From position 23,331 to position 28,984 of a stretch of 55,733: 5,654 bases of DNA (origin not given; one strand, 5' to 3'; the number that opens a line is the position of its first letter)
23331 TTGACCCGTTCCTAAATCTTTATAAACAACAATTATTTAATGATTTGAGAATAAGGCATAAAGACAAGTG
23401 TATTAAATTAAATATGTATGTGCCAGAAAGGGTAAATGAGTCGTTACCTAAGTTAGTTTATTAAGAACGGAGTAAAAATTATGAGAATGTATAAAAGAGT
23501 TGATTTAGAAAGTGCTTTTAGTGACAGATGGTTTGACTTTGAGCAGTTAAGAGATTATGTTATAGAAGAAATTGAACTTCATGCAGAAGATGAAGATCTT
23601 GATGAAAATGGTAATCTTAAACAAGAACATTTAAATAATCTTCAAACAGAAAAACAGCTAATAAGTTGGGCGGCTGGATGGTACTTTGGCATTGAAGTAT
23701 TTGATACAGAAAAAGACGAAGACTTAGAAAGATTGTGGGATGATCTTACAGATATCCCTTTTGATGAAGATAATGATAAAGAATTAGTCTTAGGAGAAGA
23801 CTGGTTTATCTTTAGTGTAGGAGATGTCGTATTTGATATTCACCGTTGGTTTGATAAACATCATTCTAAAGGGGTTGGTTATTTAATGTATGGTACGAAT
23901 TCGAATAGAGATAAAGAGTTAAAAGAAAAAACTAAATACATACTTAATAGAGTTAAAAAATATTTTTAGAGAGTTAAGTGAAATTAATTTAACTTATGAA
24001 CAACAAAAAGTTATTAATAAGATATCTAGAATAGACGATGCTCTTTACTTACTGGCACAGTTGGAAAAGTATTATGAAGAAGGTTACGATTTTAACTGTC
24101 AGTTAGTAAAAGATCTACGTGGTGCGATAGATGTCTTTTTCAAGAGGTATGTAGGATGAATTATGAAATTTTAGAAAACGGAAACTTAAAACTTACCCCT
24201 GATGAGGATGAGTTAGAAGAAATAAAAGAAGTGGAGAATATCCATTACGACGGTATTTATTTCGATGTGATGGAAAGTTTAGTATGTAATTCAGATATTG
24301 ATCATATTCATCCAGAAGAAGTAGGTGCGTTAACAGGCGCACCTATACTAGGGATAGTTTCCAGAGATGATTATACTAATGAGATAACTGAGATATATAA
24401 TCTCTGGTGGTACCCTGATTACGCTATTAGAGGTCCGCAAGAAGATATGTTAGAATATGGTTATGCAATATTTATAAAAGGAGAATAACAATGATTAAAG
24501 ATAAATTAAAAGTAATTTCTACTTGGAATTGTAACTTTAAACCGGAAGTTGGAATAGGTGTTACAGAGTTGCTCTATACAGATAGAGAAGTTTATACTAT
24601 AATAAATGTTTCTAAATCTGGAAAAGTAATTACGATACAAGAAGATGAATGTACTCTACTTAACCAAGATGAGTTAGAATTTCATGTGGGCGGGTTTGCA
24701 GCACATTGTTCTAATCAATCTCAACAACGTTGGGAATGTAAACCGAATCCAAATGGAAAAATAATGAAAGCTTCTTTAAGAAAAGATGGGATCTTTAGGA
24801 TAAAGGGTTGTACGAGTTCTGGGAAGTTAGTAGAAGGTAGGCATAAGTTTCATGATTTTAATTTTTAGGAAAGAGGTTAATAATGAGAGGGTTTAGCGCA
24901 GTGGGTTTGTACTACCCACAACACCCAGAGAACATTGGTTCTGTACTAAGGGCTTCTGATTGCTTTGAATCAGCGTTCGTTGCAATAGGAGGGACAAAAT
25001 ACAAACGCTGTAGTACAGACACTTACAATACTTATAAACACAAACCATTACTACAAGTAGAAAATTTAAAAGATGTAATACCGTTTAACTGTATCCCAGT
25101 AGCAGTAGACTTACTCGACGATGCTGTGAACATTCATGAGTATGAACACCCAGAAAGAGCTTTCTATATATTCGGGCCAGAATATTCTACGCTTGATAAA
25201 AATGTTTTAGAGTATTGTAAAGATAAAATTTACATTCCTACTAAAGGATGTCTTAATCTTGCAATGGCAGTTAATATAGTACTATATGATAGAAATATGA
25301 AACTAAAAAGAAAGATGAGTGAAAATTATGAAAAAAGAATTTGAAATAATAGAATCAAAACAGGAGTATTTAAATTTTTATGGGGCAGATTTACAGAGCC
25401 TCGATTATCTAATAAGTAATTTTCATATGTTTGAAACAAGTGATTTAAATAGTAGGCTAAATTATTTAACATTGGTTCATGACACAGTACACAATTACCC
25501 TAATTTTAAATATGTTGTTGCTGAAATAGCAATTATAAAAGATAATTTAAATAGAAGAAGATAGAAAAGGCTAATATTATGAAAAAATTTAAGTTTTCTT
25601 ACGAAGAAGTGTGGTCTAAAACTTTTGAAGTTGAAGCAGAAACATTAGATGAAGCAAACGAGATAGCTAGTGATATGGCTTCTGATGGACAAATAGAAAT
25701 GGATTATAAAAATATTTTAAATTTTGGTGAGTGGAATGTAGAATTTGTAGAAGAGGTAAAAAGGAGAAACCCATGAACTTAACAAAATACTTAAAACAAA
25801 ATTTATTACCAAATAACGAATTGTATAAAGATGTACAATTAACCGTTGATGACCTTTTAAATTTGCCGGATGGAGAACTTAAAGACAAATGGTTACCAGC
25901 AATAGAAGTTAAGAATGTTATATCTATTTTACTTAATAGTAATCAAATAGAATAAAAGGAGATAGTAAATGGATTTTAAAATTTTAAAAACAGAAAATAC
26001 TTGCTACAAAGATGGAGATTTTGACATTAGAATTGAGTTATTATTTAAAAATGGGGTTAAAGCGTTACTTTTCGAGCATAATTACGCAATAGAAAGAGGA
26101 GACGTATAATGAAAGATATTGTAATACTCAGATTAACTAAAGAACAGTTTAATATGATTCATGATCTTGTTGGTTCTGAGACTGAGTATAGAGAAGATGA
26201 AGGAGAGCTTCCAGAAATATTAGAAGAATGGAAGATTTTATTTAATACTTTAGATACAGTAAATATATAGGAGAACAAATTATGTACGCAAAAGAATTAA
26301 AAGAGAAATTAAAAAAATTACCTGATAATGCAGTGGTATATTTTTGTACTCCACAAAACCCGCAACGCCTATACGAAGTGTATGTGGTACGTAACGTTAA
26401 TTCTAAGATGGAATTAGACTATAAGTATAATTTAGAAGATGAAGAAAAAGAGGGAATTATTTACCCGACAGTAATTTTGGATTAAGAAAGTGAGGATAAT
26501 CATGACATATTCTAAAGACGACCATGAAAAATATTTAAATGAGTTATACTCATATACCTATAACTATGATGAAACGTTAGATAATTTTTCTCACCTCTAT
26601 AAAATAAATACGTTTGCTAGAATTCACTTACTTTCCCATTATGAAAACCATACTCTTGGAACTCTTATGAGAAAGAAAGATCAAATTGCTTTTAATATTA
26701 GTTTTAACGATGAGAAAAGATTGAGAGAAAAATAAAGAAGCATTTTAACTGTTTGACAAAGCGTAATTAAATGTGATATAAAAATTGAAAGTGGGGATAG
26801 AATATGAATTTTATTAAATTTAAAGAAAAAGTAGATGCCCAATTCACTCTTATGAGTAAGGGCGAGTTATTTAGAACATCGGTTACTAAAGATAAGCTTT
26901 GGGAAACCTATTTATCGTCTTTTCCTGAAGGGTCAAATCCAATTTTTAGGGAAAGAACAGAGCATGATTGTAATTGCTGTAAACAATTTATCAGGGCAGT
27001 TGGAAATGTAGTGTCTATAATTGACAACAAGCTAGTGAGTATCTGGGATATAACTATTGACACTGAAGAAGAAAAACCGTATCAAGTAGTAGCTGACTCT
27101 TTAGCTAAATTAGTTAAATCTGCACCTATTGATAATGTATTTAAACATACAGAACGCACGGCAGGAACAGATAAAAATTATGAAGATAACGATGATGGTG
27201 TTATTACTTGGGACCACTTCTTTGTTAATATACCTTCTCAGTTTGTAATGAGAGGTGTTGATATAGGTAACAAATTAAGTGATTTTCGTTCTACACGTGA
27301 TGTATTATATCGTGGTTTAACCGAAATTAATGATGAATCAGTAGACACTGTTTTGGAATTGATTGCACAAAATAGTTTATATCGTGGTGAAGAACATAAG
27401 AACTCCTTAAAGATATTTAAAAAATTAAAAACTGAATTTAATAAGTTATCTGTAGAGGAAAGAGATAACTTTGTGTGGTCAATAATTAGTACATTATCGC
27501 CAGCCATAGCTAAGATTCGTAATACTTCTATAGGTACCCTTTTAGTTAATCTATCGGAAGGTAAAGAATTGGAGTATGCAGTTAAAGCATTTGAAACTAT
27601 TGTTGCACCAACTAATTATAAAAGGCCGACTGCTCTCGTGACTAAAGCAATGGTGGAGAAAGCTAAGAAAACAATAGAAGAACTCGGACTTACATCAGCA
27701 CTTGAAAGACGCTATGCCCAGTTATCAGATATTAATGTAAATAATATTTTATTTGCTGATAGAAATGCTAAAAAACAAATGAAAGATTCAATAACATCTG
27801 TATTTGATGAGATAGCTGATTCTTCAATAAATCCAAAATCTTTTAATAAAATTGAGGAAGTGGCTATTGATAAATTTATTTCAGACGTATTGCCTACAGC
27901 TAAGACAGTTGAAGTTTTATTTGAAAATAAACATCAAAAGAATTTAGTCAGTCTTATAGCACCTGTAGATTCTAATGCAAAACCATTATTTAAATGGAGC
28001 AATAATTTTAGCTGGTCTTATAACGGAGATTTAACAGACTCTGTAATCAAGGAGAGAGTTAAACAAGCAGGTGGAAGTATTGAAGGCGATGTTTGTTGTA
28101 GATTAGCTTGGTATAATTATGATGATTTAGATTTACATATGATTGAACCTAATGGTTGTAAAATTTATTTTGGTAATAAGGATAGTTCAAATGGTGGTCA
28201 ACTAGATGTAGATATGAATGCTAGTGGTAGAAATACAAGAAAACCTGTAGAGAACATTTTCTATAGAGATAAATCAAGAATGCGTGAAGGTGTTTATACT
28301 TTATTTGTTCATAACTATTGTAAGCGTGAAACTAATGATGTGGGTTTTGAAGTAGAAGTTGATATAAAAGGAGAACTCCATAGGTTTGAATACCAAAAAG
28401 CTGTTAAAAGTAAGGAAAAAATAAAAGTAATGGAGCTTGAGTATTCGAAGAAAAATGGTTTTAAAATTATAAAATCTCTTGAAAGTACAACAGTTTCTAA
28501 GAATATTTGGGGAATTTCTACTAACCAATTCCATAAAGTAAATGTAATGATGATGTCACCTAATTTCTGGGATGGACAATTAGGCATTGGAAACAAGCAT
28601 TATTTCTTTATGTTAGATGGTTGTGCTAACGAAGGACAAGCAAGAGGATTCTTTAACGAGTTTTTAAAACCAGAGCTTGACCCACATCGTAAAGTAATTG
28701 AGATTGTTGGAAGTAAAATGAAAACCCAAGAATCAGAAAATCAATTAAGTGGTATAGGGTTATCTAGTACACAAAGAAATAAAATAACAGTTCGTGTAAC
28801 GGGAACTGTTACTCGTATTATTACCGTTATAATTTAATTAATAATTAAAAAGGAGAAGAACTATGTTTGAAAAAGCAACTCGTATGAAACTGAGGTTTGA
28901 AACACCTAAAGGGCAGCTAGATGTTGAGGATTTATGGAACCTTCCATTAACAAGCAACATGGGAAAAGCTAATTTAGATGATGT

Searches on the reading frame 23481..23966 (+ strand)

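Call 41: search_protein_families(library=phrogs, proteins=[window:23481-23966:+], max_evalue=0.001)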
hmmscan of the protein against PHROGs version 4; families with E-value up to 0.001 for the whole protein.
window:23481-23966:+ (162 aa): 1 family
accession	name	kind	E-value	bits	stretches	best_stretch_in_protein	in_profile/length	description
phrog_4173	-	unknown function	2.4e-08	34.1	1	85-146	248-318/323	-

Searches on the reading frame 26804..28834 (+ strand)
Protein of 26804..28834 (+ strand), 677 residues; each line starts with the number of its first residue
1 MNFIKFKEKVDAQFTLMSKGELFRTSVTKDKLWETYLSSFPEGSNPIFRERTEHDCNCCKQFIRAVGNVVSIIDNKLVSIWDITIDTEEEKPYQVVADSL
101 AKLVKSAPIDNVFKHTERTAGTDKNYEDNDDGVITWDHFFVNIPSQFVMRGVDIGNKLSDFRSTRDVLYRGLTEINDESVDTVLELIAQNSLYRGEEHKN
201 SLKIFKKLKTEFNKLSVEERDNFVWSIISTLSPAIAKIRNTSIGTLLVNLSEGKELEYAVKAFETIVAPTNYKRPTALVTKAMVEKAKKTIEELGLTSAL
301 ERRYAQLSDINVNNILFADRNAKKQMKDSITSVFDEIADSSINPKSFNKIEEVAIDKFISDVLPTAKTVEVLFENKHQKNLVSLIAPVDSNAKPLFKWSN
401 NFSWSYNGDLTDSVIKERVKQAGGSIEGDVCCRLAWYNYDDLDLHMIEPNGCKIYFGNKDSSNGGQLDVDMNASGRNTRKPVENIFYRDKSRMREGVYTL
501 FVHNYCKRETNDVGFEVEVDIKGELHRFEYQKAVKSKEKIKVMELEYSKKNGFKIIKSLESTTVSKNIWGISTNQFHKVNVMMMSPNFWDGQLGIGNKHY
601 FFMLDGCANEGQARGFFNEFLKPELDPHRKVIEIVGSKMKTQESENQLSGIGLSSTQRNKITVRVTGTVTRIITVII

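Call 9: search_protein_families(library=phrogs, proteins=[window:26804-28834:+], max_evalue=0.001)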
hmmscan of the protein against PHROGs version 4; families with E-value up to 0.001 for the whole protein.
window:26804-28834:+ (677 aa): 5 families
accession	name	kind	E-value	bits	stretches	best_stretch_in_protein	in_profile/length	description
phrog_1735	-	unknown function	1.4e-284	947.2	1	1-675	2-671/673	-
phrog_23228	-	unknown function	4.4e-158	527.9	1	207-676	6-471/472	-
phrog_25920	-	unknown function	3.2e-40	139.3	1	3-170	4-169/173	-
phrog_21434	-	unknown function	2.3e-32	112.3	1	2-84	3-86/93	-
phrog_38165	-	unknown function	7.9e-09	36.1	1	238-267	25-54/57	-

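Call 10: search_protein_families(library=pfam, proteins=[window:26804-28834:+], max_evalue=0.001)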
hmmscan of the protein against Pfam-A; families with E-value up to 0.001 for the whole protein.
window:26804-28834:+ (677 aa): 0 families

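Call 13: search_dna_similar(query=window:26804-28834:+, collection=phages, mode=protein, max_rows=25)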
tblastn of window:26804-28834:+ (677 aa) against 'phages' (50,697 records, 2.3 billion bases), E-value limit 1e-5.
Records with a match: 562; places in all: 564; records where one place covers at least 80% of the query: 460.
Best place of each record, by identity: <60% 562.
By first word of the organism name: Salmonella 159; Klebsiella 84; Bacillus 32; Escherichia 30; Serratia 29; Caulobacter 28; Xanthomonas 24; Pseudomonas 22; Vibrio 22; Dickeya 21; and 32 more.
By host as written in the record: - 57; Klebsiella pneumoniae 42; Salmonella enterica 26; Salmonella enterica subsp. enterica serovar Enteritidis PT1 21; Bacillus cereus 15; Salmonella enterica subsp. enterica serovar Typhimurium 14; Escherichia coli O157:H7 11; Dickeya solani 11; and 175 more.
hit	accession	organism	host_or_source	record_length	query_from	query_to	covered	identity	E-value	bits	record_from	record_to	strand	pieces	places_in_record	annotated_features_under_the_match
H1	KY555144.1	Caulobacter phage Ccr5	Caulobacter crescentus NA1000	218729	1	660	97%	54.1%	0e+0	744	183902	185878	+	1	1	hypothetical protein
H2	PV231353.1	Caulobacter phage RBC57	Caulobacter vibrioides CB15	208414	1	660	97%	53.9%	0e+0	746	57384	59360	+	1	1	hypothetical protein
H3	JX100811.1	Caulobacter virus Karma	Caulobacter crescentus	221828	1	660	97%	53.9%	0e+0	743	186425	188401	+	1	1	hypothetical protein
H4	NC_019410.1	Caulobacter virus Karma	Caulobacter crescentus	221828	1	660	97%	53.9%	0e+0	743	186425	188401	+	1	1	hypothetical protein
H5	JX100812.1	Caulobacter virus Magneto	Caulobacter crescentus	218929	1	660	97%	53.8%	0e+0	744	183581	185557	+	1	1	hypothetical protein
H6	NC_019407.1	Caulobacter virus Magneto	Caulobacter crescentus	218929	1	660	97%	53.8%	0e+0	744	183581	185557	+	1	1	hypothetical protein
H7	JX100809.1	Caulobacter phage CcrSwift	Caulobacter vibrioides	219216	1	660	97%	53.8%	0e+0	744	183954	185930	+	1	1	hypothetical protein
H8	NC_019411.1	Caulobacter phage CcrSwift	Caulobacter vibrioides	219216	1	660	97%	53.8%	0e+0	744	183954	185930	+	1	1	hypothetical protein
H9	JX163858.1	Caulobacter phage phiCbK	Caulobacter crescentus CB15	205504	1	660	97%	53.6%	0e+0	740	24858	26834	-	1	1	hypothetical protein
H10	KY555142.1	Caulobacter phage Ccr10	Caulobacter crescentus NA1000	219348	1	660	97%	53.6%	0e+0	740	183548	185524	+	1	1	hypothetical protein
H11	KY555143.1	Caulobacter phage Ccr2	Caulobacter crescentus NA1000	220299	1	660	97%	53.6%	0e+0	740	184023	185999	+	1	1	hypothetical protein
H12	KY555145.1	Caulobacter phage Ccr29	Caulobacter crescentus NA1000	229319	1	660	97%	53.6%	0e+0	740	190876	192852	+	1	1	hypothetical protein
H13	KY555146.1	Caulobacter phage Ccr32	Caulobacter crescentus NA1000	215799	1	660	97%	53.6%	0e+0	740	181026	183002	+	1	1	hypothetical protein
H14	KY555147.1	Caulobacter phage Ccr34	Caulobacter crescentus NA1000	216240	1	660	97%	53.6%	0e+0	740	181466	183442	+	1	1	hypothetical protein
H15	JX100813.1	Caulobacter phage phiCbK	Caulobacter vibrioides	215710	1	660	97%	53.6%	0e+0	740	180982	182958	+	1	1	hypothetical protein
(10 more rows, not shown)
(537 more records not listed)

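Call 77: search_solved_structures(query=window:26804-28834:+, max_evalue=0.01)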
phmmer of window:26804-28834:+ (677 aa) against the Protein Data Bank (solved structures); distinct sequences matched with E-value up to 0.01: 0.

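Call 96: search_dna_similar(query=window:26804-28834:+, collection=plasmids, mode=protein, max_rows=10)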
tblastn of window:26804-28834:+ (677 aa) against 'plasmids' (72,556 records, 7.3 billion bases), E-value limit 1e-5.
Records with a match: 24; places in all: 24; records where one place covers at least 80% of the query: 8.
Best place of each record, by identity: <60% 24.
By first word of the organism name: Bacillus 10; Vagococcus 3; Methylobacterium 3; Cereibacter 3; Clostridioides 1; Shinella 1; Paenibacillus 1; Eleftheria 1; Sinorhizobium 1.
By predicted mobility (MOB-suite, as given by PLSDB): non-mobilizable 23; mobilizable 1.
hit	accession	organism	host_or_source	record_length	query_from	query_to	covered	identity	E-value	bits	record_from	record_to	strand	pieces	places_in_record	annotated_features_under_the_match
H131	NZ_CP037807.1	Clostridioides difficile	Homo sapiens,feces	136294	1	660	97%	47.5%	0e+0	607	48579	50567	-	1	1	hypothetical protein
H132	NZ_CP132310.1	Shinella zoogloeoides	Homo sapiens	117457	2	659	97%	43.3%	8e-165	531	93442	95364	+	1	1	hypothetical protein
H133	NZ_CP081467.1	Vagococcus fluvialis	Halichondria panicea,isolate,marine ...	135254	4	654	96%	30.4%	5e-80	285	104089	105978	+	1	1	hypothetical protein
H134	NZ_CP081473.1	Vagococcus fluvialis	Hymeniacidon perlevis,isolate,marine ...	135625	4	654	96%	30.4%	5e-80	285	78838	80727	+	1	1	hypothetical protein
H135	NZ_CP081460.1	Vagococcus fluvialis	Hymeniacidon perlevis,isolate,marine ...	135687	4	654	96%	30.4%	5e-80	285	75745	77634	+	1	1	hypothetical protein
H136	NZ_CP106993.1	Paenibacillus thiaminolyticus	mixed culture,sour bamboo shoots sample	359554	3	654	96%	30.3%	5e-79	282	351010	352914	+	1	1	hypothetical protein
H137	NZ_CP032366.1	Bacillus wiedmannii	Alvinocaris longirostris,gills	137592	3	654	96%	29.0%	1e-74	269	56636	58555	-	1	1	hypothetical protein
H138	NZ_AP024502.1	Bacillus velezensis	-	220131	3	654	96%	28.3%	2e-65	242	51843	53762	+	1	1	hypothetical protein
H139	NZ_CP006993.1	Methylobacterium sp. AMS5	-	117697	21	404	57%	27.9%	8e-32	140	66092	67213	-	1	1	hypothetical protein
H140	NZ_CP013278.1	Bacillus thuringiensis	Vectobac,bacterial clone,Commercial ...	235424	3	408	60%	25.9%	4e-30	135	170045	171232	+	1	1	hypothetical protein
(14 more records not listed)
